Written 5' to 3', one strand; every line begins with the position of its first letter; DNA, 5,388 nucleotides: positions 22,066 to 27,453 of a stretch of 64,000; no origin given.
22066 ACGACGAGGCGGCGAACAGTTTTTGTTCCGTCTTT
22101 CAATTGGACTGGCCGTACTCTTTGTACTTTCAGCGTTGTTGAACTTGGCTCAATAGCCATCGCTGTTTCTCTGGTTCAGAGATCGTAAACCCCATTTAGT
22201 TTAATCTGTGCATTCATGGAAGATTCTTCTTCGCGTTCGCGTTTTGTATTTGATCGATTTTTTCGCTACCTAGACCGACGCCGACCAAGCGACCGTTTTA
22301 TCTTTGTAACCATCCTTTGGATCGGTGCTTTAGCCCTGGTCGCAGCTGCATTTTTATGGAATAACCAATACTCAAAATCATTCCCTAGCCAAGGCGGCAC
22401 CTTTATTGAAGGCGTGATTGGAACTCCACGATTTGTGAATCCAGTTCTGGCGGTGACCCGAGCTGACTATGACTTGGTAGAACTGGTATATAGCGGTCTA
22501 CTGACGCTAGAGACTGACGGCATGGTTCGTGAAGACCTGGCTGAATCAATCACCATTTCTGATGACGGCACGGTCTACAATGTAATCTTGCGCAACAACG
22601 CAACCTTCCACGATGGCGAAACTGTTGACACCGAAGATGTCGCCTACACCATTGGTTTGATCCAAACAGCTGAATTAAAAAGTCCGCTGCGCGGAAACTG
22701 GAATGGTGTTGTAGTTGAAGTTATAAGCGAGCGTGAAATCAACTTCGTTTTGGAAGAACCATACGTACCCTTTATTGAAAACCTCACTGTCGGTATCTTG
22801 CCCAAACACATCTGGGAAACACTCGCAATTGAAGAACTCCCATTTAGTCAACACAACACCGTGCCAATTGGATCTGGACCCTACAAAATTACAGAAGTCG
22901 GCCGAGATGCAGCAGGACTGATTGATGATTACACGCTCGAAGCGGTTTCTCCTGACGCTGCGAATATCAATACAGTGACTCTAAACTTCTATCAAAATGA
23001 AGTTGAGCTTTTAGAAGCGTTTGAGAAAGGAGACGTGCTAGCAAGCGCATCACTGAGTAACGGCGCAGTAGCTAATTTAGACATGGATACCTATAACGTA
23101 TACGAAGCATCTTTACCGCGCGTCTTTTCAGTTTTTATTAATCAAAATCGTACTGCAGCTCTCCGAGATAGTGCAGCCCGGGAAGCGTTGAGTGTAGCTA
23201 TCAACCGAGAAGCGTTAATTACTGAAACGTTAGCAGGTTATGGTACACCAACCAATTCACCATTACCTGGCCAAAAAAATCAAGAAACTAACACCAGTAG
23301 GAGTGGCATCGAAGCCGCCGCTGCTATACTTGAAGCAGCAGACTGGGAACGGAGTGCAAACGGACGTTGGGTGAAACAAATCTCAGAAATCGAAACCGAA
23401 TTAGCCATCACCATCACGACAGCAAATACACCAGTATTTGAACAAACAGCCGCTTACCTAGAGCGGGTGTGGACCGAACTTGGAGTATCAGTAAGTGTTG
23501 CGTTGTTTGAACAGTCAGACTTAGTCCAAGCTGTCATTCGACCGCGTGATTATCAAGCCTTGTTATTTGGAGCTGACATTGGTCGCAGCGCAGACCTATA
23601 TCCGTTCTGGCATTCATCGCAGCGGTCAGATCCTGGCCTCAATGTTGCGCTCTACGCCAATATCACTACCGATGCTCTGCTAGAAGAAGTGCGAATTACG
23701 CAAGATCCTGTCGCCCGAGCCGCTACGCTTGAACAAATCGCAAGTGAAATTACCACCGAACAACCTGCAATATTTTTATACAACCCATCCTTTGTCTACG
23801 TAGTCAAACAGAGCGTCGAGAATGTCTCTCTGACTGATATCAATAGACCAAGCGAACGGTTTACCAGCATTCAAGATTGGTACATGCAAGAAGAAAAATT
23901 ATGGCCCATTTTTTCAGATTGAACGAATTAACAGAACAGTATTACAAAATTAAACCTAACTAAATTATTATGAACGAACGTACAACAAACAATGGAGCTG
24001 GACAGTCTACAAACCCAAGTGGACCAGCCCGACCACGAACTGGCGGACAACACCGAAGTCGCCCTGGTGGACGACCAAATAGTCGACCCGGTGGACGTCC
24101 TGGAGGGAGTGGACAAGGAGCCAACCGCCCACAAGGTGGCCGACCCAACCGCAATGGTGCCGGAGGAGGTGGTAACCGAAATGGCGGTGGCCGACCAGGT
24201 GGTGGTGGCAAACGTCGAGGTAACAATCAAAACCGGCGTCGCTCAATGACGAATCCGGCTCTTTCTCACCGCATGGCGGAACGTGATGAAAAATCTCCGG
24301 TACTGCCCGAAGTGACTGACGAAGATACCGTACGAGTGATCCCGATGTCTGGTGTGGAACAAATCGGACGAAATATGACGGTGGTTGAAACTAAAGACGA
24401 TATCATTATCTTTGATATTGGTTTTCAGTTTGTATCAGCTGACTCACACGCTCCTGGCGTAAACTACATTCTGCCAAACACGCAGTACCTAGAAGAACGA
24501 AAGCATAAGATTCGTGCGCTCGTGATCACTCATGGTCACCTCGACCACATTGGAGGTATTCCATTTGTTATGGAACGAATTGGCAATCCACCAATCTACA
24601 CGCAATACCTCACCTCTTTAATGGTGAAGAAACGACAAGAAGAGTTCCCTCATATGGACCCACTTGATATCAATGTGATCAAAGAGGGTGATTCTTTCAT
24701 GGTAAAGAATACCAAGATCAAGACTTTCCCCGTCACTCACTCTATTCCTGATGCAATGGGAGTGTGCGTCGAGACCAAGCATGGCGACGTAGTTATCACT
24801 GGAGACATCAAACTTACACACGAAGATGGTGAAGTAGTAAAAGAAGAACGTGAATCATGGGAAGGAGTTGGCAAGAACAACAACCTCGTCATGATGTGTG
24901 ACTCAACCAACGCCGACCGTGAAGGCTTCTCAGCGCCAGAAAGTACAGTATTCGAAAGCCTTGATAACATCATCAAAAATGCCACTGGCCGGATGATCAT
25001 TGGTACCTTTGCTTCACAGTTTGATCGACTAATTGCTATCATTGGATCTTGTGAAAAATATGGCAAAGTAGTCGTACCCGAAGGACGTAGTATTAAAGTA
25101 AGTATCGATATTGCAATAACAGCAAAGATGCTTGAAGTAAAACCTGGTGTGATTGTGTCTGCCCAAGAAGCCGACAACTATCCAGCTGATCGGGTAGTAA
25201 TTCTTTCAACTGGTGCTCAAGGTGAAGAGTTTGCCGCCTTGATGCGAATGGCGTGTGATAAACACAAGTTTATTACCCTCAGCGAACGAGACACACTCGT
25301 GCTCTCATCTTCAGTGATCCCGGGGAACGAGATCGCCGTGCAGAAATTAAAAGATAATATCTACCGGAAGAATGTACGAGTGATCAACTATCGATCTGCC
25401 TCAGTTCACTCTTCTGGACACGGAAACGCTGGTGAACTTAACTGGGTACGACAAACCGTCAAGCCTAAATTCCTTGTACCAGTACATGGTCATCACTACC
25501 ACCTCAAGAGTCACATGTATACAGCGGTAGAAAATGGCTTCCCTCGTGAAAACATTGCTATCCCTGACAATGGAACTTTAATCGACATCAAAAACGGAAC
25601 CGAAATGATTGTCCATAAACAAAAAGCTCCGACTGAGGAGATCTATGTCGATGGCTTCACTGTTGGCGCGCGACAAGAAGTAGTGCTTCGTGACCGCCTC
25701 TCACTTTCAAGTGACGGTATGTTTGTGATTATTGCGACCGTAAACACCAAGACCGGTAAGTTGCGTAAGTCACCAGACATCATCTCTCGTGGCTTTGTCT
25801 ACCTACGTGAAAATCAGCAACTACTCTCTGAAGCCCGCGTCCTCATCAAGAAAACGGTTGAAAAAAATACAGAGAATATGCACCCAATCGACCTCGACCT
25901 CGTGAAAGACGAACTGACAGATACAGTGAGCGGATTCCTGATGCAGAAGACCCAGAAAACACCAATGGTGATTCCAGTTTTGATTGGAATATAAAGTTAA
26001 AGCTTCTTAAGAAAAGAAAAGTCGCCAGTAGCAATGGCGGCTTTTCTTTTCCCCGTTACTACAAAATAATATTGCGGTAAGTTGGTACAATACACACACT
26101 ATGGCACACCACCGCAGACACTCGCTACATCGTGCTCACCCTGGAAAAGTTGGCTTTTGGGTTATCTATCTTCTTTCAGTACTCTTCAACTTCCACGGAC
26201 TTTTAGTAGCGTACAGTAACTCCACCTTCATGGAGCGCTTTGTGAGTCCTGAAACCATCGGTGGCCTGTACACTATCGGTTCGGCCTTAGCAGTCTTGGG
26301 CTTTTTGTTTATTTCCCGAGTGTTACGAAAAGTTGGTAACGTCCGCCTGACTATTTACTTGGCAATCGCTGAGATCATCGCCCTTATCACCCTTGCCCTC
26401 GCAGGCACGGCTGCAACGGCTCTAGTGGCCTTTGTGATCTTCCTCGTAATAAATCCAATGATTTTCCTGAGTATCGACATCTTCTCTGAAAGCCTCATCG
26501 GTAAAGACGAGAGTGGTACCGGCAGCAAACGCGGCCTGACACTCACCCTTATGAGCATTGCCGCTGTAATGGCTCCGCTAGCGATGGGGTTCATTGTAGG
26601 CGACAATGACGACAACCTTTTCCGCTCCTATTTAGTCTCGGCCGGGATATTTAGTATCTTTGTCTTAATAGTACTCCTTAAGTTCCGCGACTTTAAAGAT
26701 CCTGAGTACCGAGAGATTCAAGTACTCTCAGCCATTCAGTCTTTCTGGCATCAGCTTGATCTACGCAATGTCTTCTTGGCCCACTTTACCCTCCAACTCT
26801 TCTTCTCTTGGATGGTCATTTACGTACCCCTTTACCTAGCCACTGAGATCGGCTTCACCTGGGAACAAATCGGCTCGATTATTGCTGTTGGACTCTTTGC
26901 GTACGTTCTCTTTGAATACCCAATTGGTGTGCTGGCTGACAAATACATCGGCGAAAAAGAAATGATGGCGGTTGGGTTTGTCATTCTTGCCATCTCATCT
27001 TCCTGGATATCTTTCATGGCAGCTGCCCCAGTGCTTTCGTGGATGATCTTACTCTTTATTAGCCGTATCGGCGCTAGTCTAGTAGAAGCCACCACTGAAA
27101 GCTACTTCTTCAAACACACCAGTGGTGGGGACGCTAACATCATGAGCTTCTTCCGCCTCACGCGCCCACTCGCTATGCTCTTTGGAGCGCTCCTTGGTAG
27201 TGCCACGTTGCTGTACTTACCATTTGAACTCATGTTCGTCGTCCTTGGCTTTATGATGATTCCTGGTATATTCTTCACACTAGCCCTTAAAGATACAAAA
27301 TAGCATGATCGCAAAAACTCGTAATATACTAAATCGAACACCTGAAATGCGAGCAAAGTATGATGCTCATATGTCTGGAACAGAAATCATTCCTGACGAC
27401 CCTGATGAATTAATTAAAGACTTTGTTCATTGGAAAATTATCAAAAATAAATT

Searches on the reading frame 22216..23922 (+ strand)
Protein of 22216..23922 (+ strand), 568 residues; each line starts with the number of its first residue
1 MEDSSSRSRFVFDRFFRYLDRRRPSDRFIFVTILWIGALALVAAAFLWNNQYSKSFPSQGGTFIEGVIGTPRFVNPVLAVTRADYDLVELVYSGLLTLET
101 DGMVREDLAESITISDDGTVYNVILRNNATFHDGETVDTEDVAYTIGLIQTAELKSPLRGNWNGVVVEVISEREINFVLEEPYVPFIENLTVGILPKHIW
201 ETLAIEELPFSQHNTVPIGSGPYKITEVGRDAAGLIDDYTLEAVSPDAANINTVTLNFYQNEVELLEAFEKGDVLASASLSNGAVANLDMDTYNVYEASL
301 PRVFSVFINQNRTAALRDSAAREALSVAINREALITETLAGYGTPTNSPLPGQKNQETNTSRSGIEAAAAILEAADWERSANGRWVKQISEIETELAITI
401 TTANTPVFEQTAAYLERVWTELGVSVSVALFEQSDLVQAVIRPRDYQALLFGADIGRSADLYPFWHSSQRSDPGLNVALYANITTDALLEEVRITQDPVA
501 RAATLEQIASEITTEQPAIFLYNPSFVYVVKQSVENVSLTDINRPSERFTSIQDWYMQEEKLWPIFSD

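Call 43: search_protein_families(library=pfam, proteins=[window:22216-23922:+], max_evalue=0.00001)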
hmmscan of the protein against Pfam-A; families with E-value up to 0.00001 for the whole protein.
window:22216-23922:+ (568 aa): 1 family
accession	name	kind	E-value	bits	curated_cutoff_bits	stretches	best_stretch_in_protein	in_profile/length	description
PF00496.27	SBP_bac_5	-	2e-49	169.1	32.4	1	105-464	3-360/368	Bacterial extracellular solute-binding proteins, family 5 Middle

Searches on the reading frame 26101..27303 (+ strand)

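Call 43: search_protein_families(library=pfam, proteins=[window:26101-27303:+], max_evalue=0.00001)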
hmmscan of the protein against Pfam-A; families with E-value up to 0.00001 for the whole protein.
window:26101-27303:+ (400 aa): 1 family
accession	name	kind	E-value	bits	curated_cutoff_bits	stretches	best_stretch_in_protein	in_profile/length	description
PF07690.21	MFS_1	-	2.9e-20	72.9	33.4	1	224-394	1-170/347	Major Facilitator Superfamily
